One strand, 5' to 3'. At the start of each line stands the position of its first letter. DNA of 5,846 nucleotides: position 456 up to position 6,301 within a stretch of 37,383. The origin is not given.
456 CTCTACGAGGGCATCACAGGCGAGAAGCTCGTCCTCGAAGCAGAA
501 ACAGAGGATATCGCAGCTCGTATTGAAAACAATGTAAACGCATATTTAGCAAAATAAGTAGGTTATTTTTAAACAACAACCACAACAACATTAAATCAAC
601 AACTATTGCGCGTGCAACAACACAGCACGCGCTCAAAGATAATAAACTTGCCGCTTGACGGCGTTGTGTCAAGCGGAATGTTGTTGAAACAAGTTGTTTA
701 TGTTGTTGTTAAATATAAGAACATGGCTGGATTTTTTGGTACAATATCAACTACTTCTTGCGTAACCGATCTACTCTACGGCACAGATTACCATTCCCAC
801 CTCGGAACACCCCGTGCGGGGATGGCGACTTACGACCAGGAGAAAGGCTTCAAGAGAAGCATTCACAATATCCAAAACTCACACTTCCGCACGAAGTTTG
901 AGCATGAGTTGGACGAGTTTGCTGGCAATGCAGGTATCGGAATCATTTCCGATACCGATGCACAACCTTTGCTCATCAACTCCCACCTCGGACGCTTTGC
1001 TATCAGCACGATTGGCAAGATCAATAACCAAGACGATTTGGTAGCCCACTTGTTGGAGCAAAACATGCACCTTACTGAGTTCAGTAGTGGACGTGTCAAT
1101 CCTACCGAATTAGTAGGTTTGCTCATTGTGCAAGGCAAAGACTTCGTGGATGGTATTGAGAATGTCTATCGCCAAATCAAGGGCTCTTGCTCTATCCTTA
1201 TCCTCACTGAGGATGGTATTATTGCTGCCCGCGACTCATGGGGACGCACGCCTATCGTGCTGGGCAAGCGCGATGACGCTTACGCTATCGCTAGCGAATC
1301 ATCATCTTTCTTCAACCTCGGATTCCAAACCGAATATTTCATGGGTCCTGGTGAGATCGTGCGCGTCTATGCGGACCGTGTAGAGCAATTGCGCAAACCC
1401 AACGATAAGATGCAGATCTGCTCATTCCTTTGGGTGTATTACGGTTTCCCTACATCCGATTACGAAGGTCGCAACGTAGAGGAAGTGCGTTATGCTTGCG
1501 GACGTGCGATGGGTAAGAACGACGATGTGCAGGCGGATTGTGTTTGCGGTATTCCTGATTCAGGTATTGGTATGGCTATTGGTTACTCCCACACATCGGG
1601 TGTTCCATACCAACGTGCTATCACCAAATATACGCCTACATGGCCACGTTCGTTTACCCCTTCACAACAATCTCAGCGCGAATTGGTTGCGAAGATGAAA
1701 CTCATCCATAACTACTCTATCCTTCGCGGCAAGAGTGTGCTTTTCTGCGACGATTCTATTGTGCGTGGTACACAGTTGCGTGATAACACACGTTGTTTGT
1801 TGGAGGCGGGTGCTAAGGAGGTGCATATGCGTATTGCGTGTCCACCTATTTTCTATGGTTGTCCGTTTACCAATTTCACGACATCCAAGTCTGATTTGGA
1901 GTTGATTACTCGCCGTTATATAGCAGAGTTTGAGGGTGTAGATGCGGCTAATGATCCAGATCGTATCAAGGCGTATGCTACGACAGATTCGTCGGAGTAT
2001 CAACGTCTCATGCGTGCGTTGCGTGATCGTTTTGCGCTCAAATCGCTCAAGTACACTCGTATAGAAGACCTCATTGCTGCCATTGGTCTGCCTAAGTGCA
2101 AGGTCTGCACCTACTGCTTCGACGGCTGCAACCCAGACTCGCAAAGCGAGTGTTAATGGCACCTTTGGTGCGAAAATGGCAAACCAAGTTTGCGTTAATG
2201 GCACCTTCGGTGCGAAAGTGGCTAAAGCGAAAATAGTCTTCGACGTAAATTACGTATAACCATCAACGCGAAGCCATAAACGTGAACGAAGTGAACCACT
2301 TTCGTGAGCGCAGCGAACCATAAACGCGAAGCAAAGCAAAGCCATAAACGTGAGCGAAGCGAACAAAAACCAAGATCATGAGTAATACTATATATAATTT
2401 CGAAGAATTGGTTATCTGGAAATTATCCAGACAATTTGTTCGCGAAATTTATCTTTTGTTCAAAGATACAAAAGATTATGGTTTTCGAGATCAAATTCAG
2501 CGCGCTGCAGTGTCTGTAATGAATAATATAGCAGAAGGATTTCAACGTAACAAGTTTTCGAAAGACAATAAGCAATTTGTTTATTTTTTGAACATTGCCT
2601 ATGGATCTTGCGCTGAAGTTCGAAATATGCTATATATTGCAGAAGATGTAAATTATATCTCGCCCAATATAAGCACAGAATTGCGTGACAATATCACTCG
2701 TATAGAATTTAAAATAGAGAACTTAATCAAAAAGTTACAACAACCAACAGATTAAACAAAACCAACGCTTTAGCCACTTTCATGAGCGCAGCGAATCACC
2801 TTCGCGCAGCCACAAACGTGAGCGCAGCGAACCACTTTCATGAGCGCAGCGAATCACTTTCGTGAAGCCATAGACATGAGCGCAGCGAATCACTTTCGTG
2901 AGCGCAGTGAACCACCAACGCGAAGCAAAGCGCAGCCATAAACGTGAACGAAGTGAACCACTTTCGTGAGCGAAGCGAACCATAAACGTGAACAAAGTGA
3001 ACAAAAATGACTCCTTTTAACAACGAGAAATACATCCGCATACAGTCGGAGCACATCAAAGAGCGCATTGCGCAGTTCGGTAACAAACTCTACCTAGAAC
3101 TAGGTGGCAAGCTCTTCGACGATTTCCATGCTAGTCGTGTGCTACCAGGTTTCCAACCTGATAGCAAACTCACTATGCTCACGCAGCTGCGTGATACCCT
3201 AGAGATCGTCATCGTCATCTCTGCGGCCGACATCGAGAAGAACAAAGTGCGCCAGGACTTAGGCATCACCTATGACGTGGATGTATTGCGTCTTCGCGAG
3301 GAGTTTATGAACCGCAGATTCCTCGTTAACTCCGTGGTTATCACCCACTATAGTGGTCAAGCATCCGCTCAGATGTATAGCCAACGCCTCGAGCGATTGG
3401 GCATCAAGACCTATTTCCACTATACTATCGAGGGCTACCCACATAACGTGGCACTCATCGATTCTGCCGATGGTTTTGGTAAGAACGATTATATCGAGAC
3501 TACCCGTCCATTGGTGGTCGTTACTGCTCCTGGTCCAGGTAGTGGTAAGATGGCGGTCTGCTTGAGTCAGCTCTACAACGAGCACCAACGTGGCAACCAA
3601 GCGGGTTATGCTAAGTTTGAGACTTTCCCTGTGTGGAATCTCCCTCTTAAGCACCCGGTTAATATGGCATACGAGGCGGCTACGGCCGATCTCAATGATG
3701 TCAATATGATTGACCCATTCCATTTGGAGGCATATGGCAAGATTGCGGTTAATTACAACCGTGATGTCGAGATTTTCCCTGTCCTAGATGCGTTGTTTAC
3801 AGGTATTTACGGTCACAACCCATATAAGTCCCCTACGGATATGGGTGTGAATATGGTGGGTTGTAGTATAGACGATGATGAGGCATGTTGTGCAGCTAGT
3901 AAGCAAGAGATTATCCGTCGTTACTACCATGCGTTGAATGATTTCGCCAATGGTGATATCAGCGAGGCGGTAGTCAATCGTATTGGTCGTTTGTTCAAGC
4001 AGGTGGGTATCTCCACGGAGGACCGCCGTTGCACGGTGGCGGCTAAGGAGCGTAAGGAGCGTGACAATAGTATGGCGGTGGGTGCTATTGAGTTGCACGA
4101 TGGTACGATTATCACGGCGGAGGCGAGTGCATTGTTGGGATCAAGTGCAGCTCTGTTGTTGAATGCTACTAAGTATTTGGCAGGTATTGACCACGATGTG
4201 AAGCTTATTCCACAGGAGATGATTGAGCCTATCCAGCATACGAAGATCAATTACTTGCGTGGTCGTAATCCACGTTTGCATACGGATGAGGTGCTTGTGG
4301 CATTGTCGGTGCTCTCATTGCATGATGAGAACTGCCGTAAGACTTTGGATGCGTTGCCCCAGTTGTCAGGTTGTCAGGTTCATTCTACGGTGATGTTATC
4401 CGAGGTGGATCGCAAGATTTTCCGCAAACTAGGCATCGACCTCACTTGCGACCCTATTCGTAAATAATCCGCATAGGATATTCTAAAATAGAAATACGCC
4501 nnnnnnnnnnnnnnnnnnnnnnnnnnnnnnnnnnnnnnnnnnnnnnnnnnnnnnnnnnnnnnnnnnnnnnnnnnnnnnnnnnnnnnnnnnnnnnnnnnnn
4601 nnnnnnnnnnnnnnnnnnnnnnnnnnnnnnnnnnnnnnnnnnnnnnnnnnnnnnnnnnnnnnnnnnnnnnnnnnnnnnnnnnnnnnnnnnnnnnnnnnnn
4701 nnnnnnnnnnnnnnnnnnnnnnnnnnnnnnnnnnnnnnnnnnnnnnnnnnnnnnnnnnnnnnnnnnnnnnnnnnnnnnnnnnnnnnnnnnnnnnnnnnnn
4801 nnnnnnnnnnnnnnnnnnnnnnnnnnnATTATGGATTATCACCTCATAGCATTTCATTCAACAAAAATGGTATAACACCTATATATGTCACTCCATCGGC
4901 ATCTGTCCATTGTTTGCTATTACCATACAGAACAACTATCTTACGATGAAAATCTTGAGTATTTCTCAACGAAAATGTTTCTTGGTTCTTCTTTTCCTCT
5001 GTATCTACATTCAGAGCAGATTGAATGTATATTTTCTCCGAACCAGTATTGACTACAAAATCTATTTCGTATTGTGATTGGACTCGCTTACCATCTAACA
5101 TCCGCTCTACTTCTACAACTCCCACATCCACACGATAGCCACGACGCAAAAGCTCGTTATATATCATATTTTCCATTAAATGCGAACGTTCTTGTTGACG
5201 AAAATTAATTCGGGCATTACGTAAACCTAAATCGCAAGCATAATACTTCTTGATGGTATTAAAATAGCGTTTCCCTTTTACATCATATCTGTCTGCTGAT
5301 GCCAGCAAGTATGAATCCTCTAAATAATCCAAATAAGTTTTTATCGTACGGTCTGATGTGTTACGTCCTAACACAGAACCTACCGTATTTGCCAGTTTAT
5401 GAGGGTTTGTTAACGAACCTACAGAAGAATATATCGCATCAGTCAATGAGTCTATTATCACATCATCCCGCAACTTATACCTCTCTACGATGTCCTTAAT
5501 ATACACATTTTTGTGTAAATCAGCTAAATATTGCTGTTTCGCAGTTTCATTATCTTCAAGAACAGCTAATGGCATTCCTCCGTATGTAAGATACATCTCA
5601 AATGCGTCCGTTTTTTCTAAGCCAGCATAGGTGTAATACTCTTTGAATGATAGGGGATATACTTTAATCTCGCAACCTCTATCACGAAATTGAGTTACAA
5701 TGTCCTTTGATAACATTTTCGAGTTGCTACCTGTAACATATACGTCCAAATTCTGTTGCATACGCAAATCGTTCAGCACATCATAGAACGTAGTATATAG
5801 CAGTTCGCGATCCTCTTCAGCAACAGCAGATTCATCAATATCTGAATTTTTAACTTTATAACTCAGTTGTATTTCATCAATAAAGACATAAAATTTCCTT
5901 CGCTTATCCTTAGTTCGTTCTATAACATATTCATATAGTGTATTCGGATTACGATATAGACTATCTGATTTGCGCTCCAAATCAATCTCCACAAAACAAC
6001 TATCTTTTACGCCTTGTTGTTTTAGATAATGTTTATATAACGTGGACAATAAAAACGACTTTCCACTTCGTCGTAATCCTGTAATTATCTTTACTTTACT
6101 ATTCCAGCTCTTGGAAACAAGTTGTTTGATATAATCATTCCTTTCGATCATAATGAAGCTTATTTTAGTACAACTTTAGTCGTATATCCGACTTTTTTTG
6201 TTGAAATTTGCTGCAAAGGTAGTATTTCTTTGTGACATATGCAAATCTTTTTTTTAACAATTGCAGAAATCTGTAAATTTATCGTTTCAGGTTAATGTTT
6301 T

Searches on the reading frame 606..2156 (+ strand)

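Call 36: search_protein_families(library=pfam, proteins=[window:606-2156:+], max_evalue=0.01)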
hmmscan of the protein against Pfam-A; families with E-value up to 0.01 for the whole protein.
window:606-2156:+ (516 aa): 2 families
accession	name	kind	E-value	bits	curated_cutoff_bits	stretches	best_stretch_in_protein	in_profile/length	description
PF13537.11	GATase_7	-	1.5e-12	48.1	25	1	114-235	8-121/123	Glutamine amidotransferase domain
PF00156.33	Pribosyltran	-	0.002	17.9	26.3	1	311-408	31-120/158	Phosphoribosyl transferase domain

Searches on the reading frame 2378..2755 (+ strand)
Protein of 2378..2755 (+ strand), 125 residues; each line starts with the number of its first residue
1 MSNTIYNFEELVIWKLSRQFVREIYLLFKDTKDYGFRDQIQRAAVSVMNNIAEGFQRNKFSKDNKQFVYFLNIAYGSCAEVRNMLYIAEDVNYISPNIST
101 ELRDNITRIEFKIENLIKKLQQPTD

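Call 80: search_protein_families(library=pfam, proteins=[window:2378-2755:+], max_evalue=0.01)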
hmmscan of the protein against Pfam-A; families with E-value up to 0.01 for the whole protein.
window:2378-2755:+ (125 aa): 1 family
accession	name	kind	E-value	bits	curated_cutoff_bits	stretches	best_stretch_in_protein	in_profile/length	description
PF05635.17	23S_rRNA_IVP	-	3.9e-30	104.7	33.8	1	9-113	1-104/106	23S rRNA-intervening sequence protein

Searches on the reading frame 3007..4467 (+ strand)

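Call 36: search_protein_families(library=pfam, proteins=[window:3007-4467:+], max_evalue=0.01)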
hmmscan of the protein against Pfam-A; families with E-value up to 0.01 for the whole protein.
window:3007-4467:+ (486 aa): 2 families
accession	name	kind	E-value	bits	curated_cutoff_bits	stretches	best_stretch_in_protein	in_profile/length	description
PF08903.17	DUF1846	-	5.3e-173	574.9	27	1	4-333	3-332/333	Domain of unknown function DUF1846, N-terminal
PF20921.3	DUF1846_C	-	3.1e-57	193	27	1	338-484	1-146/153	Domain of unknown function DUF1846, C-terminal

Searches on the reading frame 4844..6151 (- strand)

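Call 36: search_protein_families(library=pfam, proteins=[window:4844-6151:-], max_evalue=0.01)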
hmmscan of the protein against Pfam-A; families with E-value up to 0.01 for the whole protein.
window:4844-6151:- (435 aa): 2 families
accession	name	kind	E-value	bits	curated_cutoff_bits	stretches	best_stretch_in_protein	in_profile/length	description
PF13173.12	AAA_14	-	1.1e-25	90.5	27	1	18-172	2-128/129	AAA domain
PF13635.12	DUF4143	-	2.2e-16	60.5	28.1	1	219-377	2-156/160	Domain of unknown function (DUF4143)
